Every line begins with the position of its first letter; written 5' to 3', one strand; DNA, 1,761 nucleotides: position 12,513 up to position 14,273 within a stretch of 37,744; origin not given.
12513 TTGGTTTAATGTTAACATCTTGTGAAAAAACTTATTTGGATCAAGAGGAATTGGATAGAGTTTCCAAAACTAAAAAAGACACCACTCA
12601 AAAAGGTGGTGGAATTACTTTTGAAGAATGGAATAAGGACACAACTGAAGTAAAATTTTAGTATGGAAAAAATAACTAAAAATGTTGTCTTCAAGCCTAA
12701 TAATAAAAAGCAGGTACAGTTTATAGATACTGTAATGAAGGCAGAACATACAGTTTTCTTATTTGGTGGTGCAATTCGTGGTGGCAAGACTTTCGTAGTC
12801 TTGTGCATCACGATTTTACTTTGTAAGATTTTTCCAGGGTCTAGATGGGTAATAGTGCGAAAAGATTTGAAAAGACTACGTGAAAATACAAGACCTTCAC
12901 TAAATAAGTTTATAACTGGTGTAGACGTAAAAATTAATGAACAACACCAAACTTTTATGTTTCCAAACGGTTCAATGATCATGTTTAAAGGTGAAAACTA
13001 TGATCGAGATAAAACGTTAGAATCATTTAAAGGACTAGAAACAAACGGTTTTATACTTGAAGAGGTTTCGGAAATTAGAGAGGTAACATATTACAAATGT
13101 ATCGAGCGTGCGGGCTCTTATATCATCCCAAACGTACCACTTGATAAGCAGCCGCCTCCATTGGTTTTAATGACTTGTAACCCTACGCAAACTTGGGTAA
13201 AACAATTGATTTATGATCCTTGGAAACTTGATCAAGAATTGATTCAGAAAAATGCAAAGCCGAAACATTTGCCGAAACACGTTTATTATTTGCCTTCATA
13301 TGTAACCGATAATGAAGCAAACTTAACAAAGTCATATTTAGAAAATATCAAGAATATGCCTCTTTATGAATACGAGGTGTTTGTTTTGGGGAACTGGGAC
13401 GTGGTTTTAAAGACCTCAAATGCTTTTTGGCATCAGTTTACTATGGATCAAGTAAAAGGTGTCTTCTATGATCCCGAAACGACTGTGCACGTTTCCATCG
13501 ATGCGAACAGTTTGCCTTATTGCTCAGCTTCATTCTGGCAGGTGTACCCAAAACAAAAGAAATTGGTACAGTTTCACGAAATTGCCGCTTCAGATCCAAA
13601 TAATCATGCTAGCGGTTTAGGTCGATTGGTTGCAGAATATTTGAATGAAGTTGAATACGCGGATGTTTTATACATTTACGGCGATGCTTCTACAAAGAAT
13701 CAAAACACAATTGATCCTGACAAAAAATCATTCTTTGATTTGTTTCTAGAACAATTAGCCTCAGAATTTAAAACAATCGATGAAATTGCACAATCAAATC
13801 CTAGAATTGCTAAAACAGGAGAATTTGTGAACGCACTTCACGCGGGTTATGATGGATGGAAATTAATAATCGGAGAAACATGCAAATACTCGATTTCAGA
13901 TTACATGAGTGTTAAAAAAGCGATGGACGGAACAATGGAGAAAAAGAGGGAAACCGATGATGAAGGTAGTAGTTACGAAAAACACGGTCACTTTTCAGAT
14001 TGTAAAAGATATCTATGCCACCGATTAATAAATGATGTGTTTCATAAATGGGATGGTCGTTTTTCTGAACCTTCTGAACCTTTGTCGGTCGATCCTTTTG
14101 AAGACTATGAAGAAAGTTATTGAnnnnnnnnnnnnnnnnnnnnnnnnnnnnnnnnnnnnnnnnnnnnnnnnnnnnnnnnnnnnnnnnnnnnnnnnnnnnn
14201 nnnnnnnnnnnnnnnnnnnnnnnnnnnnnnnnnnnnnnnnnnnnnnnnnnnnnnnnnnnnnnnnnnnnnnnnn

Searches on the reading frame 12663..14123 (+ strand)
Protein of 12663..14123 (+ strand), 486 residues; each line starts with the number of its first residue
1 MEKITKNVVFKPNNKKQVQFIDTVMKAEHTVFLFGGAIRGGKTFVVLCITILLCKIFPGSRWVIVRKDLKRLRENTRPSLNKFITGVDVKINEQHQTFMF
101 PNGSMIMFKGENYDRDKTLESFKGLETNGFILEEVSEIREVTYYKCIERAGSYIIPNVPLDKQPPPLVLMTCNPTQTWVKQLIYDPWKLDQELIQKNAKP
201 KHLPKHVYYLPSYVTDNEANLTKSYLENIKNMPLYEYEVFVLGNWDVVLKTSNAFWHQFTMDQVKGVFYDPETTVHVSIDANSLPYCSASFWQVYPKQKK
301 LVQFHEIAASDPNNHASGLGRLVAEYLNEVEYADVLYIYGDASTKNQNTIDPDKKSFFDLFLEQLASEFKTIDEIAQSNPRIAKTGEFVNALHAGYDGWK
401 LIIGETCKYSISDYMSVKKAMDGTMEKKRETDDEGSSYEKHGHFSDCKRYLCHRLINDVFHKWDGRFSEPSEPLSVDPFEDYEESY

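Call 9: search_protein_families(library=pfam, proteins=[window:12663-14123:+], max_evalue=0.1)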
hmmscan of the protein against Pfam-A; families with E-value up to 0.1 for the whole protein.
window:12663-14123:+ (486 aa): 3 families
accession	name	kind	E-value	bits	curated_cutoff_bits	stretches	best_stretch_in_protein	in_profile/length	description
PF04466.19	Terminase_3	-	4.3e-06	26.8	23.2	1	40-237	13-191/201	Phage terminase large subunit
PF03237.21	Terminase_6N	-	0.00015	21.9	22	1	34-151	2-121/215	Terminase large subunit, T4likevirus-type, N-terminal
PF17346.7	DUF5376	-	0.07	13.7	25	0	208-307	30-129/136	Family of unknown function (DUF5376)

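Call 10: search_protein_families(library=phrogs, proteins=[window:12663-14123:+], max_evalue=0.1)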
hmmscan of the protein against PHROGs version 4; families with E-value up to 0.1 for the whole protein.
window:12663-14123:+ (486 aa): 3 families
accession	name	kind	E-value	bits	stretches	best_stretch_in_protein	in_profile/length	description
phrog_979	-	head and packaging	6.1e-28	98.8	1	3-266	144-426/642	terminase large subunit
phrog_2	-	head and packaging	2.7e-20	73.7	1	5-459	260-596/807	terminase large subunit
phrog_9526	-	head and packaging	0.00015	22.3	1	8-200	6-190/280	terminase large subunit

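Call 13: search_dna_similar(query=window:12663-14123:+, collection=phages, mode=protein, max_rows=30)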
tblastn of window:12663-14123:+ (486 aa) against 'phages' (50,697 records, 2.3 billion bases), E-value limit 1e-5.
Records with a match: 165; places in all: 165; records where one place covers at least 80% of the query: 1.
Best place of each record, by identity: <60% 165.
By first word of the organism name: Salmonella 45; Arthrobacter 36; Acinetobacter 26; Flavobacterium 13; Escherichia 11; Bacteriophage 6; Polaribacter 4; Pelagibacter 4; Pseudomonas 4; Bacteroides 3; and 9 more.
By host as written in the record: Arthrobacter sp. ATCC 21022 31; - 19; Salmonella enterica subsp. enterica serovar Enteritidis PT1 14; Acinetobacter baumannii 11; Flavobacterium sp. LMO8 5; Salmonella enterica 5; Candidatus Pelagibacter sp. HTCC7211 3; Salmonella sp. 3; and 54 more.
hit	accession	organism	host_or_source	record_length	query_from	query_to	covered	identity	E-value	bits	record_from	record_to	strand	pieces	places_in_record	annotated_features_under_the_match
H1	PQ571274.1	Bacteroides phage BS-TP1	Bacteroides salyersiae BG8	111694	31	479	92%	27.7%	9e-34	141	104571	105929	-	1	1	terminase large subunit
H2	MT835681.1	Bacteriophage sp.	human fecal samples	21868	237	460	46%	40.7%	6e-45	174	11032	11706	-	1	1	record has no annotation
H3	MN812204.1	Flavobacterium phage vB_FspM_lotta8-2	Flavobacterium sp. LMO8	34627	83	451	76%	24.6%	1e-17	92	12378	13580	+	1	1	terminase large subunit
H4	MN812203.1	Flavobacterium phage vB_FspM_lotta8-1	Flavobacterium sp. LMO8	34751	83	451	76%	24.6%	1e-17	92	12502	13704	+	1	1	terminase large subunit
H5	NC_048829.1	Flavobacterium phage vB_FspM_lotta8-1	Flavobacterium sp. LMO8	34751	83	451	76%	24.6%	1e-17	92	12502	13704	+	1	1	terminase large subunit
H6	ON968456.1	Pseudanabaena phage Pan5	Pseudanabaena sp.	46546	213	466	52%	35.8%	9e-32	135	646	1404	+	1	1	terminase large subunit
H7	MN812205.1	Flavobacterium phage vB_FspM_pippi8-1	Flavobacterium sp. LMO8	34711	83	451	76%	24.4%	1e-17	92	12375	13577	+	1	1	terminase large subunit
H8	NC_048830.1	Flavobacterium phage vB_FspM_pippi8-1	Flavobacterium sp. LMO8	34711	83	451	76%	24.4%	1e-17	92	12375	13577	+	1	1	terminase large subunit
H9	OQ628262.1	Aeromonas phage vB_AsaP_MQM1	Aeromonas salmonicida subsp. salmonicida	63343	6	338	69%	23.0%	4e-6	56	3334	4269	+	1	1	terminase large subunit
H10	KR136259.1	Polaribacter phage P12002L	seawater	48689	15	246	48%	30.0%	8e-17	90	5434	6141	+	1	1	terminase large subunit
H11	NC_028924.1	Polaribacter phage P12002L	seawater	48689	15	246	48%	30.0%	8e-17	90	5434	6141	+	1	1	terminase large subunit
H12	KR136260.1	Polaribacter phage P12002S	seawater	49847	15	246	48%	30.0%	8e-17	90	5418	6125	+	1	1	terminase large subunit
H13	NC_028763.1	Polaribacter phage P12002S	seawater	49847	15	246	48%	30.0%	8e-17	90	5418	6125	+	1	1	terminase large subunit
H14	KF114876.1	Leptospira phage vB_LalZ_80412-LE1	frog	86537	14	245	48%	29.2%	7e-10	68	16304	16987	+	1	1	phage terminase large subunit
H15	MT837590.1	Bacteriophage sp.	human fecal samples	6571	14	295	58%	23.4%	6e-12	74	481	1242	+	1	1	record has no annotation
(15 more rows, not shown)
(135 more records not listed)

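Call 15: find_related_loci(query=window:12663-14123:+, collection=viral_contigs, flank=8000)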
Query window:12663-14123:+ (486 aa) in viral_contigs; peptide patterns used: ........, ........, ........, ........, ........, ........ (x = any residue, [..] = any of these).
6 stretches matched a pattern; 1 encode a relative of the query (tblastn E <= 1e-3); 1 distinct loci.
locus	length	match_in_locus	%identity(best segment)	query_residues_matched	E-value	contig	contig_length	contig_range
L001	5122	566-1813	34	15-450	3e-82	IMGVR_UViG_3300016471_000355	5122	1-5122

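Call 16: find_homologous_proteins(query=window:12663-14123:+, max_evalue=1e-20)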
Query window:12663-14123:+ (486 aa): 451 proteins with E <= 1e-20 among 3931 candidates; the best 120 are listed.
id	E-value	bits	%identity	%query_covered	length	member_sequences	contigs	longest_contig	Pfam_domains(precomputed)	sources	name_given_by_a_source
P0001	0.0e+0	1140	100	100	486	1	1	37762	PF04466.20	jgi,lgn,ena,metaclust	metaclust:\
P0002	1.4e-204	699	62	98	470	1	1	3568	PF04466.20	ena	-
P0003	2.7e-201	688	63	97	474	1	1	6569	PF04466.20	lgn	-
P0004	2.0e-198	678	61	96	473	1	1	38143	PF03237.22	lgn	-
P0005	2.7e-197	675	60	97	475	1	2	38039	PF04466.20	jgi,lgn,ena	-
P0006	6.4e-197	673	61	99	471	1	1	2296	-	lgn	-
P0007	1.9e-196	672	61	97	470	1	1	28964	PF04466.20,PF03237.22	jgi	jgi:hypothetical protein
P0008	2.2e-196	672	62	98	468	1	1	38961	-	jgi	jgi:hypothetical protein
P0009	3.5e-196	671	59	98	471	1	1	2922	PF04466.20,PF03237.22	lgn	-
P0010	5.4e-196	670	59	98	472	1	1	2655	PF03237.22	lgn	-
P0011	4.5e-195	667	60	98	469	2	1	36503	PF04466.20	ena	-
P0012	7.7e-195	667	61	98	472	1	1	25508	-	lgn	-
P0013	2.6e-194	665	60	98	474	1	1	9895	PF04466.20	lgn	-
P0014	1.4e-187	643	59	97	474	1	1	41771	-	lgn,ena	-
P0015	6.4e-187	641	61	97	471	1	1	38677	PF04466.20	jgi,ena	-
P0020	2.7e-178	612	55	97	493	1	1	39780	PF04466.20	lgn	-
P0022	5.6e-166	571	52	98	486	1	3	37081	-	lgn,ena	-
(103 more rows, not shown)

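Call 17: find_encoding_contigs(protein=P0004, flank=7000, max_places=1)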
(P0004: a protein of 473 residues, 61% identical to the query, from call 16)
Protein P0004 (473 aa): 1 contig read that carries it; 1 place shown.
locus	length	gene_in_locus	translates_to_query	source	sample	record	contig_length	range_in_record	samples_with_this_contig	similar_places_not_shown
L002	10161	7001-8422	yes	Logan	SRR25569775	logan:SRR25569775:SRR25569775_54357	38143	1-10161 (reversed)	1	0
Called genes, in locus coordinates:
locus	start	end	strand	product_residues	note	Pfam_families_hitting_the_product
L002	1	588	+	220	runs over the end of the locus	PF10979:DUF2786 (faint), PF23771:DUF7168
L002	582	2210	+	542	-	PF00270:DEAD, PF00271:Helicase_C (faint), PF04851:ResIII, PF18766:SWI2_SNF2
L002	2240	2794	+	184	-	-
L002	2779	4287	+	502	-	PF19263:DUF5906 (faint)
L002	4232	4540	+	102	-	-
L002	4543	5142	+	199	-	PF04098:Rad52_Rad22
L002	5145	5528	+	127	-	PF00436:SSB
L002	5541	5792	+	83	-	-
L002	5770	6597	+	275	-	PF09588:YqaJ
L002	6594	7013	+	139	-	-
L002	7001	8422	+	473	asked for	PF03237:Terminase_6N (weak)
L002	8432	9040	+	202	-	PF00145:DNA_methylase (weak)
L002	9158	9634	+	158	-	PF16677:GP3_package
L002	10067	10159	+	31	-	?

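Call 18: find_encoding_contigs(protein=P0005, flank=7000, max_places=1)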
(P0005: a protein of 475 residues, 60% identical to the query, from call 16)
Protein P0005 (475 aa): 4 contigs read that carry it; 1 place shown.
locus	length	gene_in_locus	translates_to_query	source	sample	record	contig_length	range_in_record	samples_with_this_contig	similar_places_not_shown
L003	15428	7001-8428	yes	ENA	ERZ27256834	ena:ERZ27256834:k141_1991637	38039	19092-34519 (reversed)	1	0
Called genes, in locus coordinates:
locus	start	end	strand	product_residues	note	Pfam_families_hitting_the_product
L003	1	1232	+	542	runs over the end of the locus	PF00270:DEAD, PF04851:ResIII, PF18766:SWI2_SNF2 (weak)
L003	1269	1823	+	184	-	-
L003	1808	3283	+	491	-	PF19263:DUF5906 (faint)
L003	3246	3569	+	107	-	-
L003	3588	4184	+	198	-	PF04098:Rad52_Rad22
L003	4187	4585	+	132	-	PF00436:SSB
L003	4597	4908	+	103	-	-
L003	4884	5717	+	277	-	PF09588:YqaJ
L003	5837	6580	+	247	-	-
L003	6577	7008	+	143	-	-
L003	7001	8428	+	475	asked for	PF04466:Terminase_3 (weak)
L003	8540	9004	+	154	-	PF16677:GP3_package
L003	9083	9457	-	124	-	-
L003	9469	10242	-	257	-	PF02086:MethyltransfD12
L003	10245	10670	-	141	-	-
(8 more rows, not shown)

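Call 19: find_encoding_contigs(protein=P0008, flank=7000, max_places=1)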
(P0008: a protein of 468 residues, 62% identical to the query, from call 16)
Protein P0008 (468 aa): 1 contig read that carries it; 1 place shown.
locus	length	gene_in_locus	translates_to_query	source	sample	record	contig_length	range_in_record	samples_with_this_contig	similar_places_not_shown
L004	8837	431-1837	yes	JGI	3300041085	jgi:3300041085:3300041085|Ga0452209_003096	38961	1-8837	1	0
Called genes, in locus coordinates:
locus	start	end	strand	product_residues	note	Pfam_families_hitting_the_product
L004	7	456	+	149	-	PF01555:N6_N4_Mtase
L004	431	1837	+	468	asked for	-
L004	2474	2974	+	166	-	PF16677:GP3_package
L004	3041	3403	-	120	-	-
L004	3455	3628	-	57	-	-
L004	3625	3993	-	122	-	-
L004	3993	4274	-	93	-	-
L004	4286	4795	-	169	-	-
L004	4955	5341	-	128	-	-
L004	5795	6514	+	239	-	-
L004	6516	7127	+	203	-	PF07030:Phage_Mu_Gp36 (faint)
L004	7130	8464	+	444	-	PF06074:Portal_Mu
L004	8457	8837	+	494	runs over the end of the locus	-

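Call 20: find_encoding_contigs(protein=P0011, flank=7000, max_places=1)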
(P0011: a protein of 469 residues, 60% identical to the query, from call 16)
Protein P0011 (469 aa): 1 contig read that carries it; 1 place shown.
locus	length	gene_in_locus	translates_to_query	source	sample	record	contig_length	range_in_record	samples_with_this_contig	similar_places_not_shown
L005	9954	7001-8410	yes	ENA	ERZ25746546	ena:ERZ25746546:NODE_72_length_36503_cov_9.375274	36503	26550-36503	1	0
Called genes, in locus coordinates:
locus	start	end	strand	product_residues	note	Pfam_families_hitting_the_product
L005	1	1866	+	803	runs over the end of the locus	PF08800:BT4734-like_N, PF19263:DUF5906 (faint)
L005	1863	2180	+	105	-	-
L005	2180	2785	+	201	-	PF04098:Rad52_Rad22 (weak)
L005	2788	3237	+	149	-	PF00075:RNase_H (weak)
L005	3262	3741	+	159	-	PF00436:SSB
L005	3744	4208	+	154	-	-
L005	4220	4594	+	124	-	-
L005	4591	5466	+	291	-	PF09588:YqaJ (weak)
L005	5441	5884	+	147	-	-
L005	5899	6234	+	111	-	-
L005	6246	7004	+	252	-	PF01555:N6_N4_Mtase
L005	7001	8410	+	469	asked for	PF04466:Terminase_3 (weak)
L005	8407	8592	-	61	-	-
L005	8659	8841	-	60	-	PF12989:DUF3873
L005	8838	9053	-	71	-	-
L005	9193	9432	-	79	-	-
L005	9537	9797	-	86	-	-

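Call 21: find_encoding_contigs(protein=P0014, flank=7000, max_places=1)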
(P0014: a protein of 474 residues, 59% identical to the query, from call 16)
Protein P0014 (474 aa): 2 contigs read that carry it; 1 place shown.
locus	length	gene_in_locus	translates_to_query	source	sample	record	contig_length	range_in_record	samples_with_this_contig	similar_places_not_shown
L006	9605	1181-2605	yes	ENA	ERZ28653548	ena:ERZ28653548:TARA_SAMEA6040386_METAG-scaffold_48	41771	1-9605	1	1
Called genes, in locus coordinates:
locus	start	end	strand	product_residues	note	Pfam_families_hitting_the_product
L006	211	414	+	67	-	-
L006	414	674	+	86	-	PF01381:HTH_3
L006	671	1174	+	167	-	-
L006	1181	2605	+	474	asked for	-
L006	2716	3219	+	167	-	PF16677:GP3_package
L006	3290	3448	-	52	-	-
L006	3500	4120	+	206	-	PF07030:Phage_Mu_Gp36 (weak)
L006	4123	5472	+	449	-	PF06074:Portal_Mu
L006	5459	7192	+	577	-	-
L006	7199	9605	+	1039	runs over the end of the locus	-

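Call 22: find_encoding_contigs(protein=P0015, flank=7000, max_places=1)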
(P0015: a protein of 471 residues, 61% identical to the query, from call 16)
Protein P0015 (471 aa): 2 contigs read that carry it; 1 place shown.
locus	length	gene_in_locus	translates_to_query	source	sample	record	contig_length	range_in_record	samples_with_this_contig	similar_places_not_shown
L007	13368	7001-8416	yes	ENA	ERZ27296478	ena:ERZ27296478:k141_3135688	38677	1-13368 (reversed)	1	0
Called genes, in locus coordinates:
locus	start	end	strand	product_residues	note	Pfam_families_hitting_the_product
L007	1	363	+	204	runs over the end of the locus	PF04098:Rad52_Rad22 (weak)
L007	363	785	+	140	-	PF00436:SSB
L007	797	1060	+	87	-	-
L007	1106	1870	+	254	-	PF02086:MethyltransfD12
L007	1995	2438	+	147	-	-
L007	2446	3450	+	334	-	PF09588:YqaJ (faint)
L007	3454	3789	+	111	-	-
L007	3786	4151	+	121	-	-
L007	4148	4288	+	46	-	-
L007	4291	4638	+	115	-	-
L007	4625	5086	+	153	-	-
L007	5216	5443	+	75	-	-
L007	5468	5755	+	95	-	-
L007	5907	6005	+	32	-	-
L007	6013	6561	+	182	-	-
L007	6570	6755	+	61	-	-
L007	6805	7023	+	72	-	-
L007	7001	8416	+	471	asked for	PF04466:Terminase_3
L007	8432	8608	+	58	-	-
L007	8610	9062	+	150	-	PF16677:GP3_package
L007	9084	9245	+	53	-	-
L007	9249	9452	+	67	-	-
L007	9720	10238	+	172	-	PF18907:DUF5662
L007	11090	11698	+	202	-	PF07030:Phage_Mu_Gp36 (weak)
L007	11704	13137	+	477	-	PF06074:Portal_Mu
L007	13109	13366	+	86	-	?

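Call 23: find_encoding_contigs(protein=P0020, flank=7000, max_places=1)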
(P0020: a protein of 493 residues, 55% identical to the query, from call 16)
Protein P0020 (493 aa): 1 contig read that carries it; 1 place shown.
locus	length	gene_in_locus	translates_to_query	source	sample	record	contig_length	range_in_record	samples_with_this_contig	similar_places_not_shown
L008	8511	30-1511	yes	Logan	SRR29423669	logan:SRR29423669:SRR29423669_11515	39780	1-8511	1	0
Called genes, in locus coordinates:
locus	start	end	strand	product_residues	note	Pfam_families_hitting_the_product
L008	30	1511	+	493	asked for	PF04466:Terminase_3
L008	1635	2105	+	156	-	PF16677:GP3_package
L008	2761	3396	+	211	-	-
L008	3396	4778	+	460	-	PF06074:Portal_Mu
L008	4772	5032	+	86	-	-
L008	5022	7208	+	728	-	-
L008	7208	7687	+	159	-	-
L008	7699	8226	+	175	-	-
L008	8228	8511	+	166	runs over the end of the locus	-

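Call 36: find_related_loci(query=A1, collection=metagenome_contigs, flank=6000)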
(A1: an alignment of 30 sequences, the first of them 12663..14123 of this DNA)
Query A1 (486 aa) in metagenome_contigs; peptide patterns used: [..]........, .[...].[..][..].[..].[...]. (x = any residue, [..] = any of these).
599 stretches matched a pattern (row limit reached: there are more); 483 encode a relative of the query (tblastn E <= 1e-3); the best 80 are kept; 80 distinct loci.
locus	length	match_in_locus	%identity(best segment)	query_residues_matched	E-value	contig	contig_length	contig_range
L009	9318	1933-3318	60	3-476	0e+0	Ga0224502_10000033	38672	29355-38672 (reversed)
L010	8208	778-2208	54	1-476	3e-176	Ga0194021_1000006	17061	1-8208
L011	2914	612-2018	51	1-481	1e-165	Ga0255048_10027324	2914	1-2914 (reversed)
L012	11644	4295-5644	41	15-475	7e-113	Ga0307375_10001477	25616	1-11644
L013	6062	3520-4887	40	6-475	8e-112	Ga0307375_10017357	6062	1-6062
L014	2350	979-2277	44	16-453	5e-117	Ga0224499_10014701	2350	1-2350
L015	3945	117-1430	42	4-452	7e-113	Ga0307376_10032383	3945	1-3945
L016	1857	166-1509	41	14-472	1e-118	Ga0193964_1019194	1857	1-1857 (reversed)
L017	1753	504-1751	42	16-446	2e-117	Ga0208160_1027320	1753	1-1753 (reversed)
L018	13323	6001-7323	42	16-467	2e-109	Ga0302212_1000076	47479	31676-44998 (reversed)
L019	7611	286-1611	41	16-467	1e-107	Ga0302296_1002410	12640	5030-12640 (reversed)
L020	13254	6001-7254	41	16-444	9e-108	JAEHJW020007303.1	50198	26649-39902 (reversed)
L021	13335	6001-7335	40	6-461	3e-107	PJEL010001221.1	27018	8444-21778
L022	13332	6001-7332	40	16-469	1e-105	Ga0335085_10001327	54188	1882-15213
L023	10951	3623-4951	40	4-452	1e-104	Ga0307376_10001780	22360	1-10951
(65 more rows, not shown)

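Call 59: find_related_loci(query=A1, collection=genome_contigs, flank=6000)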
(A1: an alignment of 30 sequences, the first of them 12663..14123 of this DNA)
Query A1 (486 aa) in genome_contigs; peptide patterns used: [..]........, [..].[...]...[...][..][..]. (x = any residue, [..] = any of these).
72 stretches matched a pattern; 41 encode a relative of the query (tblastn E <= 1e-3); 41 distinct loci.
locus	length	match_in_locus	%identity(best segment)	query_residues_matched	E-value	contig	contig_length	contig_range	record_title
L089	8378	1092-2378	45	16-446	3e-108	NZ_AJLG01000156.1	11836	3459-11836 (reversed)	Pedobacter agri PB92 contig00156, whole genome shotgun sequence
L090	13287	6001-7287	44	16-446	4e-106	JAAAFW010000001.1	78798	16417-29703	Pedobacter cryoconitis strain Xaverov 94 NODE_1_length_78718_cov_9.652481, whole genome shotgun sequence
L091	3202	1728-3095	43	4-463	5e-108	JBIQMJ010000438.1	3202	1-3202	MAG: Segetibacter koreensis isolate mag.13h NODE_8721_length_3252, whole genome shotgun sequence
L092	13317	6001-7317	42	5-446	4e-101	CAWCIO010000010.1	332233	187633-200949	MAG: uncultured Sphingobacteriaceae bacterium isolate MFD09368.bin.2.18 genome assembly, contig: contig_18242, whole gen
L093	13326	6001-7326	39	1-461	2e-96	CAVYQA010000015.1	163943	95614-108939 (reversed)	MAG: Chitinophagales bacterium isolate MFD09222.bin.1.18 genome assembly, contig: contig_167819, whole genome shotgun se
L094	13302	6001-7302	40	8-460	4e-95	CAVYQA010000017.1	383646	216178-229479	MAG: Chitinophagales bacterium isolate MFD09222.bin.1.18 genome assembly, contig: contig_179206, whole genome shotgun se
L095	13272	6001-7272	40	20-461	2e-94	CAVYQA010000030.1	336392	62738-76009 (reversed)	MAG: Chitinophagales bacterium isolate MFD09222.bin.1.18 genome assembly, contig: contig_67962, whole genome shotgun seq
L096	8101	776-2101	39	8-463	2e-93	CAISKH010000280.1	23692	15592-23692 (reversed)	MAG: uncultured Mucilaginibacter sp. isolate Umea_bin-01567 genome assembly, contig: bin-01567:280/712, whole genome sho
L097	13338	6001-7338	40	4-451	3e-92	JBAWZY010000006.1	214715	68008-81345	MAG: Chitinophagia bacterium isolate ELA127 MAG127_6, whole genome shotgun sequence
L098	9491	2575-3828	38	16-451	5e-92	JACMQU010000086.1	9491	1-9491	MAG: Bacteroidia bacterium isolate LF-bin-458 FL-bin-458-contig-k141_1207308, whole genome shotgun sequence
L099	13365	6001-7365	36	8-472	6e-86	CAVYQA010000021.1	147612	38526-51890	MAG: Chitinophagales bacterium isolate MFD09222.bin.1.18 genome assembly, contig: contig_181482, whole genome shotgun se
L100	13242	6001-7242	36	28-451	6e-78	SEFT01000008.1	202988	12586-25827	MAG: Sphingobacteriales bacterium isolate PMG_265 scaffold_83, whole genome shotgun sequence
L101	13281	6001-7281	35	28-468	9e-70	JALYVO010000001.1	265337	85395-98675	MAG: Bacteroidota bacterium isolate LAG bin45 SD1463_NODE_1_length_265337_cov_5.260955, whole genome shotgun sequence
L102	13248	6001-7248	38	16-450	1e-84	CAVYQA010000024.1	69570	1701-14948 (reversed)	MAG: Chitinophagales bacterium isolate MFD09222.bin.1.18 genome assembly, contig: contig_193087, whole genome shotgun se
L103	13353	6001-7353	38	4-468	9e-93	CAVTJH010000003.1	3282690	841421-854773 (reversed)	MAG: uncultured Bacteroidetes bacterium isolate MFD06435.bin.2.111 genome assembly, contig: contig_17456, whole genome s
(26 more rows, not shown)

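Call 63: find_encoding_contigs(protein=P0007, flank=5000, max_places=1)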
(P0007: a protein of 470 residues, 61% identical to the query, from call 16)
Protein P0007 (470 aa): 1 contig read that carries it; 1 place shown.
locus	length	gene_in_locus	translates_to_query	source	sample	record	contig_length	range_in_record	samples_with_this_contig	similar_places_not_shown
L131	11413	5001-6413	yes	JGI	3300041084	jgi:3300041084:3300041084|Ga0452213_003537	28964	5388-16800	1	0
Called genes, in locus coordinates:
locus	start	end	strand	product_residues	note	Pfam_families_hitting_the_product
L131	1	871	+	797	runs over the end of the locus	PF08800:BT4734-like_N, PF19263:DUF5906 (weak)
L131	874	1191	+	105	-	-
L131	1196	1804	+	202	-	PF04098:Rad52_Rad22 (weak)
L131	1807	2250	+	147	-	-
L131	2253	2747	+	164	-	PF00436:SSB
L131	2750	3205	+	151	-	-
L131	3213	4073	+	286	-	PF09588:YqaJ (faint)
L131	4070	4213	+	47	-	-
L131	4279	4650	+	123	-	-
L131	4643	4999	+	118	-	-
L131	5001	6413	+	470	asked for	PF04466:Terminase_3, PF03237:Terminase_6N (weak)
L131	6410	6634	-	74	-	-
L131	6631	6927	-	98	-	-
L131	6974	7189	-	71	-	-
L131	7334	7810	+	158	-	PF16677:GP3_package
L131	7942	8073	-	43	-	-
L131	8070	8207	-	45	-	-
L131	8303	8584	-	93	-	-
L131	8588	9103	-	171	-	-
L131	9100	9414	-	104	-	-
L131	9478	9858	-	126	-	-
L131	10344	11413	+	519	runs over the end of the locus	-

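Call 64: find_encoding_contigs(protein=P0012, flank=5000, max_places=1)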
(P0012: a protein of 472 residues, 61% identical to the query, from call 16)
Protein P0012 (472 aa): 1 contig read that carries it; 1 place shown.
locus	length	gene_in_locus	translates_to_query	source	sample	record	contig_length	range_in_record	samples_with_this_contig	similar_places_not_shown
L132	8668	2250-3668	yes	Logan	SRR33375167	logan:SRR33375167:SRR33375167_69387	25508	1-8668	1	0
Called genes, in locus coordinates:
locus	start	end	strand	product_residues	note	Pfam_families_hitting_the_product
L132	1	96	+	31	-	?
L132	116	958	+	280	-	PF09588:YqaJ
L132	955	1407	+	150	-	-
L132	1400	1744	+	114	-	-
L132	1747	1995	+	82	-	-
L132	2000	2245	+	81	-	-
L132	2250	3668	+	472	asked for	-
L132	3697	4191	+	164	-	-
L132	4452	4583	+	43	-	-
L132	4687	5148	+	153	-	PF16677:GP3_package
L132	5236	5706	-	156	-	-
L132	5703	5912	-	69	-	-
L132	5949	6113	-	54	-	-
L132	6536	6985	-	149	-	-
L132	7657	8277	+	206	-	PF07030:Phage_Mu_Gp36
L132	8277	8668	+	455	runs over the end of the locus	PF06074:Portal_Mu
